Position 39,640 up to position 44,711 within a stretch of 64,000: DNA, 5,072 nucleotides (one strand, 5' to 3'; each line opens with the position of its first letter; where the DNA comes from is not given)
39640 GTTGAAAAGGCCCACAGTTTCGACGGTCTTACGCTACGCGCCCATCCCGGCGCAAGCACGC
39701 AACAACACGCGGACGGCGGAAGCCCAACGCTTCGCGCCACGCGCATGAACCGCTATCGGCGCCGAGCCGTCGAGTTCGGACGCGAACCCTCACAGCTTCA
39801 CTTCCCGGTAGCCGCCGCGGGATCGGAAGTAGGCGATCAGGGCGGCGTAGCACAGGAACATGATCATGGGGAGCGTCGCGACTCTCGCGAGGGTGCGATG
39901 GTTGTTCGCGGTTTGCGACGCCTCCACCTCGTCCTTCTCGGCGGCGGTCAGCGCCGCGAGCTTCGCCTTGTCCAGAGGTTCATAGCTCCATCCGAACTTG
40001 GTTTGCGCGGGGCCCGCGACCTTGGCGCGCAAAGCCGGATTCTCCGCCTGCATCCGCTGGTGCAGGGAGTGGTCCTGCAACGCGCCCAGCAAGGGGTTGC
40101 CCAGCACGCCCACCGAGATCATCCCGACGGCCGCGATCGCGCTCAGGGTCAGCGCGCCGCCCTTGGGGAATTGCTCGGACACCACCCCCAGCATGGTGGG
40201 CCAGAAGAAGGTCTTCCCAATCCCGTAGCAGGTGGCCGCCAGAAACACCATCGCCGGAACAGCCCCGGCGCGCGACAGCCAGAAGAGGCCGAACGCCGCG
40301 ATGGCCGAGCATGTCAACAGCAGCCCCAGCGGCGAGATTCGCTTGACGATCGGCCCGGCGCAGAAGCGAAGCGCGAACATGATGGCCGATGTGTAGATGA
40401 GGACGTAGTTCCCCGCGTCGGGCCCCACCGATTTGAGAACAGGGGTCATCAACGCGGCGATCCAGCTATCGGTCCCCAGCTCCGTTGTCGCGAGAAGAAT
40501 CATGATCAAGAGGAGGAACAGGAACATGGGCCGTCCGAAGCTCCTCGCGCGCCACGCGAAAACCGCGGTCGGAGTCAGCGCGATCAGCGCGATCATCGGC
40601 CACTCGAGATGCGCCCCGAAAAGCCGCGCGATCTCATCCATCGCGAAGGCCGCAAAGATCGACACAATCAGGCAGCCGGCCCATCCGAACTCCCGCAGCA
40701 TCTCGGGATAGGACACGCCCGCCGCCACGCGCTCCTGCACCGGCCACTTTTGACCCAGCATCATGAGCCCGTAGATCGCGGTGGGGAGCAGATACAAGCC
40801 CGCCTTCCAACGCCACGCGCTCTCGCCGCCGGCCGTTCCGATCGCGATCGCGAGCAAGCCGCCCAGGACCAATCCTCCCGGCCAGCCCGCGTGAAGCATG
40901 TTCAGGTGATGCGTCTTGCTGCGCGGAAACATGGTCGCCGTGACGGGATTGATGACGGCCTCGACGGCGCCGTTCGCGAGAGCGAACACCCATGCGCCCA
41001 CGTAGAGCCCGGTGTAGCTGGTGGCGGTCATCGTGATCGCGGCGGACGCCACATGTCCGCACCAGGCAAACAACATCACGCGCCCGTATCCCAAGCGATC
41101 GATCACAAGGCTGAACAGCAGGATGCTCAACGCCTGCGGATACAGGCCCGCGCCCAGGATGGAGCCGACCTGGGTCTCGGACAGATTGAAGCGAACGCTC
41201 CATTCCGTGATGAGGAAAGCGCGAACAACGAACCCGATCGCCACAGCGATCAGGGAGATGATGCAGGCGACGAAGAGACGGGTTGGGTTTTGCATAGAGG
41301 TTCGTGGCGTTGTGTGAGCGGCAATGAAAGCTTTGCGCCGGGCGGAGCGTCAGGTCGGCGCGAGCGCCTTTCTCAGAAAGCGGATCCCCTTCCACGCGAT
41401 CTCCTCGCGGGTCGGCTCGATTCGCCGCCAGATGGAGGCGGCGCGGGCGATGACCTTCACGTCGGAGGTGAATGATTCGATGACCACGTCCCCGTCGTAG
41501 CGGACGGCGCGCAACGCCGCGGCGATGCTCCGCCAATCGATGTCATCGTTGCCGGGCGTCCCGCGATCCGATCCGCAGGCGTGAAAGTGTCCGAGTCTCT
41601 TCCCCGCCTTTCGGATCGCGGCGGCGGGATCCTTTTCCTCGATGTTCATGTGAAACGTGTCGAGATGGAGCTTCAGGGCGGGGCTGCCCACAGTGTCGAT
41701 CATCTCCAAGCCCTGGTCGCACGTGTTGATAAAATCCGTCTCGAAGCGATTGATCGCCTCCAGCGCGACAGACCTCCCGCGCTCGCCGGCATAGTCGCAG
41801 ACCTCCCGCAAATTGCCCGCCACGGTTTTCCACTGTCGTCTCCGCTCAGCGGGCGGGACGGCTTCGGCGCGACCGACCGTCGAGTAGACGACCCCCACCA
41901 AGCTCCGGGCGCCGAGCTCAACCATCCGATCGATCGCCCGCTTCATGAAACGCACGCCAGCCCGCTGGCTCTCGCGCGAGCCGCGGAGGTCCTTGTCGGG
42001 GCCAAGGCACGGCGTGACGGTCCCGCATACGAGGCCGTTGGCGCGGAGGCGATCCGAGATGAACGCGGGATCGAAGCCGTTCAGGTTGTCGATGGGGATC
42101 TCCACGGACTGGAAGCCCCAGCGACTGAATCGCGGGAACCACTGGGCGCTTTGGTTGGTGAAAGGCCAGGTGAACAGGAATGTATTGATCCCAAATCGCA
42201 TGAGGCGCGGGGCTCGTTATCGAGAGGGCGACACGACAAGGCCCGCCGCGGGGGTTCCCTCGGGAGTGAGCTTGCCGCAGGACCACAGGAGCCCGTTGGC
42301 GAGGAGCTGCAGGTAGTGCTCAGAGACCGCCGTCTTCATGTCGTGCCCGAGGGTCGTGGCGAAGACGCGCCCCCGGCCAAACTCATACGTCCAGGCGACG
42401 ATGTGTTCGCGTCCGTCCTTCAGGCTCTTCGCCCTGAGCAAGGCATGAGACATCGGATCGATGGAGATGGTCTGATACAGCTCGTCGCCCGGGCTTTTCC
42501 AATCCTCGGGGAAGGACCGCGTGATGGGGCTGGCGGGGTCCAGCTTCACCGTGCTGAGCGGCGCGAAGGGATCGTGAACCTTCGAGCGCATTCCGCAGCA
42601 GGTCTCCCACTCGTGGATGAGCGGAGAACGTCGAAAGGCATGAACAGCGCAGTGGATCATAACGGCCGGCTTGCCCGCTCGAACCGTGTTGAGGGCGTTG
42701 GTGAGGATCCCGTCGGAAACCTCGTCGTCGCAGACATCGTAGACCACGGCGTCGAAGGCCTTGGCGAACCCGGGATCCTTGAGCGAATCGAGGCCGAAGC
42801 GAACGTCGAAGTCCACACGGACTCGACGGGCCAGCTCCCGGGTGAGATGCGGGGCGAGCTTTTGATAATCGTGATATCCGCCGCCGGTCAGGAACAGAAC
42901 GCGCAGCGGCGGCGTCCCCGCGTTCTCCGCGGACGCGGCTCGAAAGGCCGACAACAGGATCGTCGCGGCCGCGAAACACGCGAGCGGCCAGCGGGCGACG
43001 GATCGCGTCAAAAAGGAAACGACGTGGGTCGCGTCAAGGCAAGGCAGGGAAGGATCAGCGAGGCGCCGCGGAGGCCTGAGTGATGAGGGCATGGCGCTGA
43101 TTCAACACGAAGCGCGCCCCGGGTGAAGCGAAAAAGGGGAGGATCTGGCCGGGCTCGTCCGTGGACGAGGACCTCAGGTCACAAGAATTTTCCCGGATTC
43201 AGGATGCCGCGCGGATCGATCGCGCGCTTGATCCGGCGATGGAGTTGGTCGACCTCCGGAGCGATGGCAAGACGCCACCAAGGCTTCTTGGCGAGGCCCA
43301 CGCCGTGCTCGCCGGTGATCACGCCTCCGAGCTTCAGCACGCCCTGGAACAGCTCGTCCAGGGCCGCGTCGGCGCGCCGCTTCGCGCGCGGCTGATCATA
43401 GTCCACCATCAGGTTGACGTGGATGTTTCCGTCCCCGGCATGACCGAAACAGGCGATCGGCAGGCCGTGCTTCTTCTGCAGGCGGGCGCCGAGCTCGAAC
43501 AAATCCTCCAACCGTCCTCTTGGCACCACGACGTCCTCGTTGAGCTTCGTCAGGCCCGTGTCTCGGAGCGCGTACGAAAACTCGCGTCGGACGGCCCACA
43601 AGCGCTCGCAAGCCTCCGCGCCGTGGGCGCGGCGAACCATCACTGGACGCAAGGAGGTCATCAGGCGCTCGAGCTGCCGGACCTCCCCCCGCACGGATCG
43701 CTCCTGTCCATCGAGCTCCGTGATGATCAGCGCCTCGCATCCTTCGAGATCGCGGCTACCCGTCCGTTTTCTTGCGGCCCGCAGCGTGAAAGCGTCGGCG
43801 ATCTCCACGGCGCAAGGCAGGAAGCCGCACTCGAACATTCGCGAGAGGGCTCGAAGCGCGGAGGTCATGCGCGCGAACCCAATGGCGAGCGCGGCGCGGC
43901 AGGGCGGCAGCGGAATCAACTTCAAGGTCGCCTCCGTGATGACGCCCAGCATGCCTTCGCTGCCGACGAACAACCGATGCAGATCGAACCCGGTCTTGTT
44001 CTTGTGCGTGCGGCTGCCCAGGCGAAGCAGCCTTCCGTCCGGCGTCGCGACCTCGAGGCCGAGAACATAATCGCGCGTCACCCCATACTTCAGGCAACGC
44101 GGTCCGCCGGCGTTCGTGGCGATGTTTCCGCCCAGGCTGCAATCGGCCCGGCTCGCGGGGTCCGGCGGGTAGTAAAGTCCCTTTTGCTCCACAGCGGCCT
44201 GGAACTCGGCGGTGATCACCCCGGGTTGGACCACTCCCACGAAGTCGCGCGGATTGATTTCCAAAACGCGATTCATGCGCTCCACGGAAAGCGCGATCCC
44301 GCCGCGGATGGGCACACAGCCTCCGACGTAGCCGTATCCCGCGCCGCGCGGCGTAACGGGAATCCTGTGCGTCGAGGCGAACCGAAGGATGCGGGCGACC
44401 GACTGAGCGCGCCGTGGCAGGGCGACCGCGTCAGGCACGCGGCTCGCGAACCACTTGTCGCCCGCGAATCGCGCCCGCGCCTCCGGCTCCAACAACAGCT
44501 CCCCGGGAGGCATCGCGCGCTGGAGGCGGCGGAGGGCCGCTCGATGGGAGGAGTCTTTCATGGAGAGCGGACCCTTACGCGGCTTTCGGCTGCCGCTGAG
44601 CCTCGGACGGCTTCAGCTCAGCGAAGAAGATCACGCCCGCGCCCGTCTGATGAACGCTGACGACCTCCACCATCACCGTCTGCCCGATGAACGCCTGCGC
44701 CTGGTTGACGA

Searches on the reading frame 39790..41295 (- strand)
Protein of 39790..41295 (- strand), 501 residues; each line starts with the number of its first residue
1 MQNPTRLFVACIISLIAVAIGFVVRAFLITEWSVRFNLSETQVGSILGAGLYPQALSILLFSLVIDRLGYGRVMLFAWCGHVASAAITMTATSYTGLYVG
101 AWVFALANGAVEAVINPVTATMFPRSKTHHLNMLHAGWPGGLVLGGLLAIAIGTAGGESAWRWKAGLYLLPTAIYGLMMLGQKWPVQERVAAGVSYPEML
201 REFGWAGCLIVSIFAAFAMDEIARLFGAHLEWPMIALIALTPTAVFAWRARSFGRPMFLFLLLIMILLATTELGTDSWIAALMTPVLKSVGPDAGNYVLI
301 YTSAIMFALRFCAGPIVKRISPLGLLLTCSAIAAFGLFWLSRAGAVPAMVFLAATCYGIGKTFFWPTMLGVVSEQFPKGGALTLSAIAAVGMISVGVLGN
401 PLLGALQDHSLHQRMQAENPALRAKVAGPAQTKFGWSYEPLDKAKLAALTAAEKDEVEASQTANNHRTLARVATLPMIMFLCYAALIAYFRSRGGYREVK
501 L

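Call 29: search_protein_families(library=pfam, proteins=[window:39790-41295:-], max_evalue=0.001)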
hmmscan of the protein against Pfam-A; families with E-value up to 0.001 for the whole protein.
window:39790-41295:- (501 aa): 1 family
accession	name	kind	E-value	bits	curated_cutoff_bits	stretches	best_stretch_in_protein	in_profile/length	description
PF07690.21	MFS_1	-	7.7e-14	51.8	33.4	1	12-392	3-339/347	Major Facilitator Superfamily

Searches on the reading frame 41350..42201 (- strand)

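Call 29: search_protein_families(library=pfam, proteins=[window:41350-42201:-], max_evalue=0.001)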
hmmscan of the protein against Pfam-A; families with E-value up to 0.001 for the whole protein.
window:41350-42201:- (283 aa): 1 family
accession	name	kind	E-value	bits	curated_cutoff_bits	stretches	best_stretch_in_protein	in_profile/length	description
PF01261.30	AP_endonuc_2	-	7e-40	137.7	31.1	1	26-278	5-248/249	Xylose isomerase-like TIM barrel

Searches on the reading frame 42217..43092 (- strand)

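Call 29: search_protein_families(library=pfam, proteins=[window:42217-43092:-], max_evalue=0.001)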
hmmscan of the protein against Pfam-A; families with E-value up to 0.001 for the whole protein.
window:42217-43092:- (291 aa): 1 family
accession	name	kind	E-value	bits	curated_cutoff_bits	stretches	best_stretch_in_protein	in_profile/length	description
PF06283.17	ThuA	-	1.8e-22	81.1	33.4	1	64-270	1-208/209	Trehalose utilisation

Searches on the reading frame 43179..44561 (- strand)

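Call 50: search_protein_families(library=pfam, proteins=[window:43179-44561:-], max_evalue=0.001)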
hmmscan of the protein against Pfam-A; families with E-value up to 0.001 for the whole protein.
window:43179-44561:- (460 aa): 2 families
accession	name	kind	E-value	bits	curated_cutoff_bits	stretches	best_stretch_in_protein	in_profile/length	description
PF02913.24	FAD-oxidase_C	-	7.8e-53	180.1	21.2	1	219-458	2-247/248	FAD linked oxidases, C-terminal domain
PF01565.28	FAD_binding_4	-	1.2e-41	142.2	26.4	1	43-182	1-139/139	FAD binding domain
